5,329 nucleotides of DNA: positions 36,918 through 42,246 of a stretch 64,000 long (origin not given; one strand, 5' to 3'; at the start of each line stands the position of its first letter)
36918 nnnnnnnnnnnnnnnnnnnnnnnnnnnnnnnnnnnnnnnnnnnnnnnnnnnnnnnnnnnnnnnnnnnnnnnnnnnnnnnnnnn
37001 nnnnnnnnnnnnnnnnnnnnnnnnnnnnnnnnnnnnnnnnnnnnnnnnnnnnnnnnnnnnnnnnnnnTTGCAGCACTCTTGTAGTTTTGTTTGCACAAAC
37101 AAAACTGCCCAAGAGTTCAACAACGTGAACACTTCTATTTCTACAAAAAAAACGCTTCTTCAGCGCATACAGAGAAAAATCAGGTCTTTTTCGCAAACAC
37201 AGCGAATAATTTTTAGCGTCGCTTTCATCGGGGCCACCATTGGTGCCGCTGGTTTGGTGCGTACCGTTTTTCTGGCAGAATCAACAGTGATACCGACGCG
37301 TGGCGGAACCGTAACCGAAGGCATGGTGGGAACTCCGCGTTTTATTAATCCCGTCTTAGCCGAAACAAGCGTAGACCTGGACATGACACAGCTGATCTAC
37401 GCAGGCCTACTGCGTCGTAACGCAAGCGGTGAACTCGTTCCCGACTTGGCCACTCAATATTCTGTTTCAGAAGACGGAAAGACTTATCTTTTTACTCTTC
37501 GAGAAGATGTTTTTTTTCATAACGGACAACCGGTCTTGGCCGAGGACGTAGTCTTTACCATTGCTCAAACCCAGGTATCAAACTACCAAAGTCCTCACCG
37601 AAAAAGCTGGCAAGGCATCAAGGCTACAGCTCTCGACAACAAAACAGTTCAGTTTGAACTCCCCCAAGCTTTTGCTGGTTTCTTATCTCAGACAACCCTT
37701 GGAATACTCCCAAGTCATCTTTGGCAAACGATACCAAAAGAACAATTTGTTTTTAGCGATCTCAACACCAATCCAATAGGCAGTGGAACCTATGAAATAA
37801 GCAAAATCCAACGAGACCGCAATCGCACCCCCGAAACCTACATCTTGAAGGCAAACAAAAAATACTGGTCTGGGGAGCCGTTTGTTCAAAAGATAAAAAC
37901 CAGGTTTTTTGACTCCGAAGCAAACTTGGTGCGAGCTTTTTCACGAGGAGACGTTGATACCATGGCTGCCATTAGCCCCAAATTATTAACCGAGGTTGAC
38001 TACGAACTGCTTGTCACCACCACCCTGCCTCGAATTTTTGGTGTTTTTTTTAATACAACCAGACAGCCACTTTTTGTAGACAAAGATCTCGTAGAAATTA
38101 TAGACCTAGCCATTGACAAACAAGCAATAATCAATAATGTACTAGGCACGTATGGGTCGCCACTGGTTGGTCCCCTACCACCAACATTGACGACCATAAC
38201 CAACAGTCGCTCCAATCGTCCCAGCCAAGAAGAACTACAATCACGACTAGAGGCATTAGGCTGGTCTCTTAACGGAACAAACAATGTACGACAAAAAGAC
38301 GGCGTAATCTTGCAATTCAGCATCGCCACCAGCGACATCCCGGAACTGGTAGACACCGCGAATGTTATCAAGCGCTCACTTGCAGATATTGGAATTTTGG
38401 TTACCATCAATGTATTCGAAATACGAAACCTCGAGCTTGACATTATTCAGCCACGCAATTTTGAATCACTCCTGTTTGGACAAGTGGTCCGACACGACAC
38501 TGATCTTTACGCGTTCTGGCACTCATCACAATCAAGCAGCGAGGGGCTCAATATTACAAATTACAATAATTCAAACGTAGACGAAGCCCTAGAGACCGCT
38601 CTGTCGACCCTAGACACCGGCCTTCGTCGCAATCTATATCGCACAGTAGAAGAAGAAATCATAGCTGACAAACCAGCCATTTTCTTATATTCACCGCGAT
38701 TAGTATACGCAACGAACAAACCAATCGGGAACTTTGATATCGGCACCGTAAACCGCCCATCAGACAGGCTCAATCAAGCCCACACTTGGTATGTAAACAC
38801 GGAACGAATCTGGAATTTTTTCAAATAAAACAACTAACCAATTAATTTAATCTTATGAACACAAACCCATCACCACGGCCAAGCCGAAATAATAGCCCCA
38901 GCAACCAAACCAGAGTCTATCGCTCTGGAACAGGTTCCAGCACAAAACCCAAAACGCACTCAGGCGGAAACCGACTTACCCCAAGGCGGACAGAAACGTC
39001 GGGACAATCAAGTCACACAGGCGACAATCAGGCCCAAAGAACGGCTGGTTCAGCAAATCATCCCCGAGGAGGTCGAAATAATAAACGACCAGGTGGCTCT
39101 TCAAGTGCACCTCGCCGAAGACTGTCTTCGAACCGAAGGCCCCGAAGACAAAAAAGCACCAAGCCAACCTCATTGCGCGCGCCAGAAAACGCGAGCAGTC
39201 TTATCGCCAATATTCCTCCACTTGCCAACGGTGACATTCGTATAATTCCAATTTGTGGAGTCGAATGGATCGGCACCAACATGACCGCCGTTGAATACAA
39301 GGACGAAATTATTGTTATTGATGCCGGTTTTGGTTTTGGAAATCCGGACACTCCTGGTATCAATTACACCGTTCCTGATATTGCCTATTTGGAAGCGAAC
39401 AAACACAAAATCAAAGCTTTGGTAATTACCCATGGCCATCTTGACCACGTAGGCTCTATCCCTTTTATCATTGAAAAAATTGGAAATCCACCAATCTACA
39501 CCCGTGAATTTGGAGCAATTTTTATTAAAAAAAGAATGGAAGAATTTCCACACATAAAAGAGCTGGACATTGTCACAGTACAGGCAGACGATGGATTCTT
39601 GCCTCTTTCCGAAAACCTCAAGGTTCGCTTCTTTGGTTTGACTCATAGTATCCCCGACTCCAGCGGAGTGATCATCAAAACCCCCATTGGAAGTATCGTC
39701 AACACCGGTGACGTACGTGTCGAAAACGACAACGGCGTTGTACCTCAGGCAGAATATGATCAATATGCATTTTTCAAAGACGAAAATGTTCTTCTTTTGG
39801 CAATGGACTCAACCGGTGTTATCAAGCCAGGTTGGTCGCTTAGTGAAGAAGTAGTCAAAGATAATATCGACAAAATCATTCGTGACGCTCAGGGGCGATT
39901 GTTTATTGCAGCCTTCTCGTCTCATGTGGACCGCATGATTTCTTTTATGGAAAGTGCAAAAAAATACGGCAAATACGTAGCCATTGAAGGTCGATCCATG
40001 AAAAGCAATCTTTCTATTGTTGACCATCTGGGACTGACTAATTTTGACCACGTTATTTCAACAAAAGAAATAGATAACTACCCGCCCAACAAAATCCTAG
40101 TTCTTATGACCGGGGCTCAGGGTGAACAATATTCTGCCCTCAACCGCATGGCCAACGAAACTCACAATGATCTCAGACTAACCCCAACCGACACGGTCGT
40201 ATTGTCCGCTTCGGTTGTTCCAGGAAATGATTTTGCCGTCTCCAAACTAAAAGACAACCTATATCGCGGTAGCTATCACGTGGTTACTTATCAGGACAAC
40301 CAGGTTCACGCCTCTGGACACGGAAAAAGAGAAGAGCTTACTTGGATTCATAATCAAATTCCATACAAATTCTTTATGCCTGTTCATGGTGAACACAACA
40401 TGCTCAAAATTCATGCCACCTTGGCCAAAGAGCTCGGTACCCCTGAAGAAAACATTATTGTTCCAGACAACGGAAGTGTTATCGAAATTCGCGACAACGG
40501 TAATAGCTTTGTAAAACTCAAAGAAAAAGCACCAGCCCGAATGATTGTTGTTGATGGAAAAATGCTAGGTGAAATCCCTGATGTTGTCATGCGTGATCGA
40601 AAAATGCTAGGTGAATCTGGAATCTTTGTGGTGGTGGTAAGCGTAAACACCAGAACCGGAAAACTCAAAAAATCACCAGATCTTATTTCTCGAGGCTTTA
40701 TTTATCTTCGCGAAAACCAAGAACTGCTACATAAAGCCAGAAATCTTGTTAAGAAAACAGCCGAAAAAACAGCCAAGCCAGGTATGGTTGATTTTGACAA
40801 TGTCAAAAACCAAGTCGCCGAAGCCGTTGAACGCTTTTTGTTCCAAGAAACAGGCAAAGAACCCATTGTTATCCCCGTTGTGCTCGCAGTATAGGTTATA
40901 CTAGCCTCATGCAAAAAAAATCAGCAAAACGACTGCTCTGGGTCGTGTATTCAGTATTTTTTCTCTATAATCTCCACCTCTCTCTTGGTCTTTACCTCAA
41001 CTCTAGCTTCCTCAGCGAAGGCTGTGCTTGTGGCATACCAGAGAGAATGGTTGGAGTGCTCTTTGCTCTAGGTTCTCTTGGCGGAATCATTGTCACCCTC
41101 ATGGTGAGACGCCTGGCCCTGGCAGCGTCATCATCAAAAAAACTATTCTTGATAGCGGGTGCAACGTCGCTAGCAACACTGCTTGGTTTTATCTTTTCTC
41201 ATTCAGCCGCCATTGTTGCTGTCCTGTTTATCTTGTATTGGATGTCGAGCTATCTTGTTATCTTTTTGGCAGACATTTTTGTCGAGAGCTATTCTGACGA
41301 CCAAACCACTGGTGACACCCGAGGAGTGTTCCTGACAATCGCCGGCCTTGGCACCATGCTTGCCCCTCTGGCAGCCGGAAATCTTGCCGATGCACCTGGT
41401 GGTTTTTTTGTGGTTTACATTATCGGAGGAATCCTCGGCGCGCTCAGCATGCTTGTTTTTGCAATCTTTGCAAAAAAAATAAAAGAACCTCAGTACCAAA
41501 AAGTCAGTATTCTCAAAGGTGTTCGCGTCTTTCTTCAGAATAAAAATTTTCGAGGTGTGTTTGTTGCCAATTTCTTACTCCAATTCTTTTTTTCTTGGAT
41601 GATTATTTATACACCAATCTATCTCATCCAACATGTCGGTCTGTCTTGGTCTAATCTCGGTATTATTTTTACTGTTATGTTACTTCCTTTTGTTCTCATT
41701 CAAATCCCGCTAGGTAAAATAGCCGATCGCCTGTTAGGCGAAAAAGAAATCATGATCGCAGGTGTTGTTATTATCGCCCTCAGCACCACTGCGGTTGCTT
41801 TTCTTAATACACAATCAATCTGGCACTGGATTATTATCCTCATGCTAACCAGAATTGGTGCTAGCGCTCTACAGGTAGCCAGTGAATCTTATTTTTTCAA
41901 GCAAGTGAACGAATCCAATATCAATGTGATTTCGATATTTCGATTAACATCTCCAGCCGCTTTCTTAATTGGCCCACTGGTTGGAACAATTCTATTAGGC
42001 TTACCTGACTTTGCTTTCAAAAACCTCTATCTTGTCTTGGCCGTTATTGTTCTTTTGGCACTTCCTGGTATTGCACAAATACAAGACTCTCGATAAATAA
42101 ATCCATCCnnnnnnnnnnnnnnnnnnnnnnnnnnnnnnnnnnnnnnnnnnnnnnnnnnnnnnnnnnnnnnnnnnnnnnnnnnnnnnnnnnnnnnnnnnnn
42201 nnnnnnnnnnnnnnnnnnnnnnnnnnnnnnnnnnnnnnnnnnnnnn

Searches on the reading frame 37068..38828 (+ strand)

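Call 48: search_protein_families(library=pfam, proteins=[window:37068-38828:+])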
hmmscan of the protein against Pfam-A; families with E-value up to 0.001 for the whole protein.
window:37068-38828:+ (586 aa): 1 family
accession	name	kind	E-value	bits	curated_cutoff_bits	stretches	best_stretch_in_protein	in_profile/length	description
PF00496.27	SBP_bac_5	-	9.3e-57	193.2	32.4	1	122-488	1-365/368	Bacterial extracellular solute-binding proteins, family 5 Middle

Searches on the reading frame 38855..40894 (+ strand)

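Call 48: search_protein_families(library=pfam, proteins=[window:38855-40894:+])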
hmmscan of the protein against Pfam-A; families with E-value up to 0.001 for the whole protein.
window:38855-40894:+ (679 aa): 5 families
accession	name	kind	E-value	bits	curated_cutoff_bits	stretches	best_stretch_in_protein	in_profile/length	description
PF22505.1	RNase_J_b_CASP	-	7e-36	123.2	27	1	346-469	1-126/126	Ribonuclease J, beta-CASP domain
PF17770.6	RNase_J_C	-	2e-26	93.4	23.8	1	578-679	1-102/102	Ribonuclease J C-terminal domain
PF00753.33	Lactamase_B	-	7.2e-15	55.9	22.7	1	138-298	3-161/196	Metallo-beta-lactamase superfamily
PF12706.13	Lactamase_B_2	-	1e-07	32.2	27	1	153-288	3-144/200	Beta-lactamase superfamily domain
PF07521.17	RMMBL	-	5.7e-07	29.9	21.6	1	483-537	10-63/63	Zn-dependent metallo-hydrolase RNA specificity domain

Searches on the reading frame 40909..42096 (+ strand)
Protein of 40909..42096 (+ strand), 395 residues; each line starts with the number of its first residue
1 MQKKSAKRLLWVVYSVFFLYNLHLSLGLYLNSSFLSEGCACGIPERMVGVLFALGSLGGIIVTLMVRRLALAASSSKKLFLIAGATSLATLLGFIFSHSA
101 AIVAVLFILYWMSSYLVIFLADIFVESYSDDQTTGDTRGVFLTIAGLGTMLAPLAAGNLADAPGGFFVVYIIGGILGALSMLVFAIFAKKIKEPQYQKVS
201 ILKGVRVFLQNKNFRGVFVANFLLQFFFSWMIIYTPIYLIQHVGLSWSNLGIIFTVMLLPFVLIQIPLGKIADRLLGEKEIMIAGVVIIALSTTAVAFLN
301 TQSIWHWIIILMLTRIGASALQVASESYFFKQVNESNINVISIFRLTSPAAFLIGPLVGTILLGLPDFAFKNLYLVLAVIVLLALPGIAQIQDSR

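Call 48: search_protein_families(library=pfam, proteins=[window:40909-42096:+])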
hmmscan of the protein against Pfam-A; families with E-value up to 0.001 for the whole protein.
window:40909-42096:+ (395 aa): 2 families
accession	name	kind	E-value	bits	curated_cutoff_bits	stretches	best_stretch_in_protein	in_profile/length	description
PF07690.21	MFS_1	-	3.7e-25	89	33.4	2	218-385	2-165/347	Major Facilitator Superfamily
PF01306.25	LacY_symp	-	0.00021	20.6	24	1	209-280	4-75/413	LacY proton/sugar symporter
